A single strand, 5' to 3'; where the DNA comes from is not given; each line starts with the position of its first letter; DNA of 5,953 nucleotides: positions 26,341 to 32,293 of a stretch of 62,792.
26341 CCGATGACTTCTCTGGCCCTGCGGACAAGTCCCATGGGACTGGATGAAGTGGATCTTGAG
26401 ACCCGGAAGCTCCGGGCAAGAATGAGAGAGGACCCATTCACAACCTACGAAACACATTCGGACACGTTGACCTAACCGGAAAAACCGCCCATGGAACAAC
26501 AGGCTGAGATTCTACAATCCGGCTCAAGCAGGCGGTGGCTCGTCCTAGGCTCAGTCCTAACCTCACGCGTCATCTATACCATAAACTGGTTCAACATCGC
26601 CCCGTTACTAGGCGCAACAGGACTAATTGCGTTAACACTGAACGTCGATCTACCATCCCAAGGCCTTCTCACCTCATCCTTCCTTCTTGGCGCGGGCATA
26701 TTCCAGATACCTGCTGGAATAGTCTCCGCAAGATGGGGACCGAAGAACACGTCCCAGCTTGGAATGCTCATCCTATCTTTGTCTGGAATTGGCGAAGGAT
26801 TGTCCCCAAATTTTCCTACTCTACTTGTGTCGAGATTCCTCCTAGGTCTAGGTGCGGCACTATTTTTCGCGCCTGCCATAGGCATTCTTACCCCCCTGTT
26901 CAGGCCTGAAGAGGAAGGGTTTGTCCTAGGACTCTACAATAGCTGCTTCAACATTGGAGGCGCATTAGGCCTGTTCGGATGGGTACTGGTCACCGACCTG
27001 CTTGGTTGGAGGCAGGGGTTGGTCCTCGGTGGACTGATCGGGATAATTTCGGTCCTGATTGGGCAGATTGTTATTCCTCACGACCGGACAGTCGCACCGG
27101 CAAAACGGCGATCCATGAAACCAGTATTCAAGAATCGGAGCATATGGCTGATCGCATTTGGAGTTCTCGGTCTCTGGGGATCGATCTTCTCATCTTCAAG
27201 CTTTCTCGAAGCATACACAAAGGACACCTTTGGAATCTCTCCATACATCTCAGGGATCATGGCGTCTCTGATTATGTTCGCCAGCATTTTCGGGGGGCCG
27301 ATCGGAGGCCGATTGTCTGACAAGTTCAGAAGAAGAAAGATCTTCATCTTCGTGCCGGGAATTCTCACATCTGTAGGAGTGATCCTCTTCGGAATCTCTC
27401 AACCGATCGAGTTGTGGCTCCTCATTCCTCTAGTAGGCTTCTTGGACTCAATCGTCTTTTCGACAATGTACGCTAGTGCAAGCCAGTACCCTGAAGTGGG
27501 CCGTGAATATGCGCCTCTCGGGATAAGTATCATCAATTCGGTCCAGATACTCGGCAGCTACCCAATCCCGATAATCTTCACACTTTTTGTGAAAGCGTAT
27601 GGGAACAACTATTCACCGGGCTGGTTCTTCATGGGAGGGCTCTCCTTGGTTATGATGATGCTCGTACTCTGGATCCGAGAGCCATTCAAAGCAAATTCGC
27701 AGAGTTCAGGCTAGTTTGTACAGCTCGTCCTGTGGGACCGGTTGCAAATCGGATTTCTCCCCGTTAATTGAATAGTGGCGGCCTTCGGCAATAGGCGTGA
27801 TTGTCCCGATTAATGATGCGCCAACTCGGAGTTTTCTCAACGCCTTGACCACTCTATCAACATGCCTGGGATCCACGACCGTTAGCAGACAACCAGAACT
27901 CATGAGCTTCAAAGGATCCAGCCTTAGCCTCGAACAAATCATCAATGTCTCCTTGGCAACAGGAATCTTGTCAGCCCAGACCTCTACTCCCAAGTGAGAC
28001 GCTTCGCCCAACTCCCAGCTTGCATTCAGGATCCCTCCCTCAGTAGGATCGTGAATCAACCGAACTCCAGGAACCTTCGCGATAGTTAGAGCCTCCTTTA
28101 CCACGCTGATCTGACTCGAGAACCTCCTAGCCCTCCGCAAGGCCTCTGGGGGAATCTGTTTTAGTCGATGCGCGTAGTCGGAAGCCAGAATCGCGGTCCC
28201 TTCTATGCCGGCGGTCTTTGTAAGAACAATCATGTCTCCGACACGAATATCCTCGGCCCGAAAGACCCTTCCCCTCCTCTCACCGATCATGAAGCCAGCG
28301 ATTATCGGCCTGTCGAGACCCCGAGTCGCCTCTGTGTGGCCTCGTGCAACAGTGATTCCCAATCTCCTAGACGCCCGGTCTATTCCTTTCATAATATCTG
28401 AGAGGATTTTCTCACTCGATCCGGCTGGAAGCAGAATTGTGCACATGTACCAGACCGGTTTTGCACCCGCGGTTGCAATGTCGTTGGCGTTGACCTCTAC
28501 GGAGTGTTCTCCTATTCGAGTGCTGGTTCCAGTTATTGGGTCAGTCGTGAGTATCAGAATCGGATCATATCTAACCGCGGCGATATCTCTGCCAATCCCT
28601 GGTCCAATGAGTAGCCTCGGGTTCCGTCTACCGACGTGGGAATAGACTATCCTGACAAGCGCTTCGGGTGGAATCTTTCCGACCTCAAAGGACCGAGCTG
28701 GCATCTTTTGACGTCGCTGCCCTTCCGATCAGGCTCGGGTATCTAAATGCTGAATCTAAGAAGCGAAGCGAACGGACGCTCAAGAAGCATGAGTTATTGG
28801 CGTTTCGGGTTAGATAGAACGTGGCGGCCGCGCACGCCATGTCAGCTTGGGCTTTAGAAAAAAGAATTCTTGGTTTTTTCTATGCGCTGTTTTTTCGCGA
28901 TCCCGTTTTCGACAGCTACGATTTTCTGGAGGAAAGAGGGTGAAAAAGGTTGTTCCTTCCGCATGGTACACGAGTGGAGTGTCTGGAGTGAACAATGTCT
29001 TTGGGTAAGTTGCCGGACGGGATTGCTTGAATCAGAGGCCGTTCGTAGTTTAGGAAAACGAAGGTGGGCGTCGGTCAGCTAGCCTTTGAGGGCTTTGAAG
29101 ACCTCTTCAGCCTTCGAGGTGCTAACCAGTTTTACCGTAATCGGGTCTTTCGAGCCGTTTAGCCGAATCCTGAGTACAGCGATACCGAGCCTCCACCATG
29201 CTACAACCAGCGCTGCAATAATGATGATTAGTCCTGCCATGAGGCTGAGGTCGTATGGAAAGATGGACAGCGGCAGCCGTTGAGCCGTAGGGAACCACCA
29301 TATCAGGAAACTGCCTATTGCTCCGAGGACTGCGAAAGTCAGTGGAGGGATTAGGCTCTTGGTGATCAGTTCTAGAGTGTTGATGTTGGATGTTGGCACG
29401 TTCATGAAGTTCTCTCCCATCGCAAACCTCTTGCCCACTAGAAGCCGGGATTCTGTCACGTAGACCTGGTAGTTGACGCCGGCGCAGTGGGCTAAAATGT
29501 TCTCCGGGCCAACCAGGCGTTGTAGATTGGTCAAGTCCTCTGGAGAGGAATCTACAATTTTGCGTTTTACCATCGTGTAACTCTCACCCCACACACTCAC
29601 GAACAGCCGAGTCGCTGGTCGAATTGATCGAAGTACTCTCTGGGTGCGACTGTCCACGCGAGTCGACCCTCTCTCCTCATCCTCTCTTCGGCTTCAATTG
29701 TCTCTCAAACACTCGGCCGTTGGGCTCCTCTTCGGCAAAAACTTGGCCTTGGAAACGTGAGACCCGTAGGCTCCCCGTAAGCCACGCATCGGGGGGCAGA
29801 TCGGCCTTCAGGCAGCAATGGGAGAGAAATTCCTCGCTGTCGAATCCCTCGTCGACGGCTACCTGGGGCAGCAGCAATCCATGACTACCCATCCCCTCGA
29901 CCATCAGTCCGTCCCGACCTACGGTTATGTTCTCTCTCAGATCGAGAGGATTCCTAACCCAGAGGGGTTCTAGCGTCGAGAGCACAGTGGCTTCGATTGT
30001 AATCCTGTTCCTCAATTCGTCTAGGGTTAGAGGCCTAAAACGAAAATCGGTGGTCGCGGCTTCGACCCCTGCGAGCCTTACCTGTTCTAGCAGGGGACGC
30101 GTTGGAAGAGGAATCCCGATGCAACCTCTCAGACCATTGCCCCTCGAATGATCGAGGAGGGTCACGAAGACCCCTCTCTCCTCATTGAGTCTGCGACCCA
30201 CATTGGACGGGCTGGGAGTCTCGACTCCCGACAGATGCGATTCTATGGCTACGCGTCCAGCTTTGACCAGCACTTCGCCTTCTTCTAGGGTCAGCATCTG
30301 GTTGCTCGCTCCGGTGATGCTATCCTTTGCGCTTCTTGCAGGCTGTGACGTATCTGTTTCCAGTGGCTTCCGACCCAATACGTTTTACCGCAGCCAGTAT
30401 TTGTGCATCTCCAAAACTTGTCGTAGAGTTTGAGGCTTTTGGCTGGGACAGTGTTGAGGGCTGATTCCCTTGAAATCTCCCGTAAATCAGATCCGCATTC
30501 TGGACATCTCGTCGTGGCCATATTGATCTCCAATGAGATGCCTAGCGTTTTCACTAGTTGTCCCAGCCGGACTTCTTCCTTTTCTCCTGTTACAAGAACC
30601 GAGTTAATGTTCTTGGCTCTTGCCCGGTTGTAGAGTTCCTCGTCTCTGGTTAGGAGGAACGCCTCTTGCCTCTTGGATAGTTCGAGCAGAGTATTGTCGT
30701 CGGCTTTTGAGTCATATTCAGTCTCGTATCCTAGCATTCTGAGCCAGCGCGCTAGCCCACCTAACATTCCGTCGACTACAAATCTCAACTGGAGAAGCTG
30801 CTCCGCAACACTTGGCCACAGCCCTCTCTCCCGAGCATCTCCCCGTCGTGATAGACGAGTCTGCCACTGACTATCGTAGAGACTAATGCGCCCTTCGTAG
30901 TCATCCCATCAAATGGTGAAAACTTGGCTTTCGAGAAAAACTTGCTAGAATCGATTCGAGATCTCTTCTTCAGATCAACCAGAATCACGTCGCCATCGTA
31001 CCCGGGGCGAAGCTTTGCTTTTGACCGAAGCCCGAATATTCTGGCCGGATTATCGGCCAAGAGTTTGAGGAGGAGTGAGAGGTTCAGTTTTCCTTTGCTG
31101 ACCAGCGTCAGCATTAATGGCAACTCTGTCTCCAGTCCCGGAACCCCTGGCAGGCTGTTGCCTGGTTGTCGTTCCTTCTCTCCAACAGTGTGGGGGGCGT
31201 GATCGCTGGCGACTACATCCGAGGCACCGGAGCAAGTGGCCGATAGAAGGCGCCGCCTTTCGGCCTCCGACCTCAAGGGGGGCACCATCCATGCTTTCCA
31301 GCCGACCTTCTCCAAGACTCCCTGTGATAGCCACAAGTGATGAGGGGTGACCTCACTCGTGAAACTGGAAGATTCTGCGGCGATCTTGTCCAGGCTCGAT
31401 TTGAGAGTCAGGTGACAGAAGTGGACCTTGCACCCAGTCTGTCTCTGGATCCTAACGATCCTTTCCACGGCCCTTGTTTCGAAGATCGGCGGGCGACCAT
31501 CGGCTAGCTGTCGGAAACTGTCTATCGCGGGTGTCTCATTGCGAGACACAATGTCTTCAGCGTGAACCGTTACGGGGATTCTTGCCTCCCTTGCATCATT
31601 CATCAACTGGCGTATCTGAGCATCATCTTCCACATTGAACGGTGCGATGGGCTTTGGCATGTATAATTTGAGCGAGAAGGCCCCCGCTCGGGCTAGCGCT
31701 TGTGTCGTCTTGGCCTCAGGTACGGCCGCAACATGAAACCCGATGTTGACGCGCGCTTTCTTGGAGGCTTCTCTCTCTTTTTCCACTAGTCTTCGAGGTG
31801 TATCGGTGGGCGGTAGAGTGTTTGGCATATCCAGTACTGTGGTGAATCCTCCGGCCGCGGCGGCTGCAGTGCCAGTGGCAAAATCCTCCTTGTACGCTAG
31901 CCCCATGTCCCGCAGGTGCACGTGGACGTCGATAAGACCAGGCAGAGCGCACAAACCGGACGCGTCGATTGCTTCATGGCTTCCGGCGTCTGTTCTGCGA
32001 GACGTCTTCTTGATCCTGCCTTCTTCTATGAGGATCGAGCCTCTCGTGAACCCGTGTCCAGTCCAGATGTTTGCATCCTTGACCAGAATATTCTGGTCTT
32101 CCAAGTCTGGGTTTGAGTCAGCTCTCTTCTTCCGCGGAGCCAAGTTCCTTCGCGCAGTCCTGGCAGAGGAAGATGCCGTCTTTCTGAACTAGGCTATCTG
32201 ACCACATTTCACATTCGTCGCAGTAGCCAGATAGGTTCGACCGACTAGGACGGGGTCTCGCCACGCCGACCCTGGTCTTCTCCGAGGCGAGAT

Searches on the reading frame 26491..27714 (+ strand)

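Call 11: search_protein_families(library=pfam, proteins=[window:26491-27714:+], max_evalue=0.001)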
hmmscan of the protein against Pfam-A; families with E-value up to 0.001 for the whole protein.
window:26491-27714:+ (407 aa): 3 families
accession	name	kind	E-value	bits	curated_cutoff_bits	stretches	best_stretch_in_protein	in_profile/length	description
PF07690.21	MFS_1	-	9.4e-47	160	33.4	1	25-355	4-342/347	Major Facilitator Superfamily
PF00083.30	Sugar_tr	-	5.1e-09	36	22.3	1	56-124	47-118/452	Sugar (and other) transporter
PF12832.13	MFS_1_like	-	6.4e-08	32.5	25.2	1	232-317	15-100/373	MFS_1 like family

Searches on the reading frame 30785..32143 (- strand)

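Call 11: search_protein_families(library=pfam, proteins=[window:30785-32143:-], max_evalue=0.001)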
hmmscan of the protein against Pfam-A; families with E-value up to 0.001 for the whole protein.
window:30785-32143:- (452 aa): 2 families
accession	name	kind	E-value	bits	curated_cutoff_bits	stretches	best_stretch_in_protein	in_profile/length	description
PF01979.26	Amidohydro_1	-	1e-25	91.2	25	1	66-430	2-345/345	Amidohydrolase family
PF07969.17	Amidohydro_3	-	5.3e-14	53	29.7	2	87-431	160-472/472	Amidohydrolase family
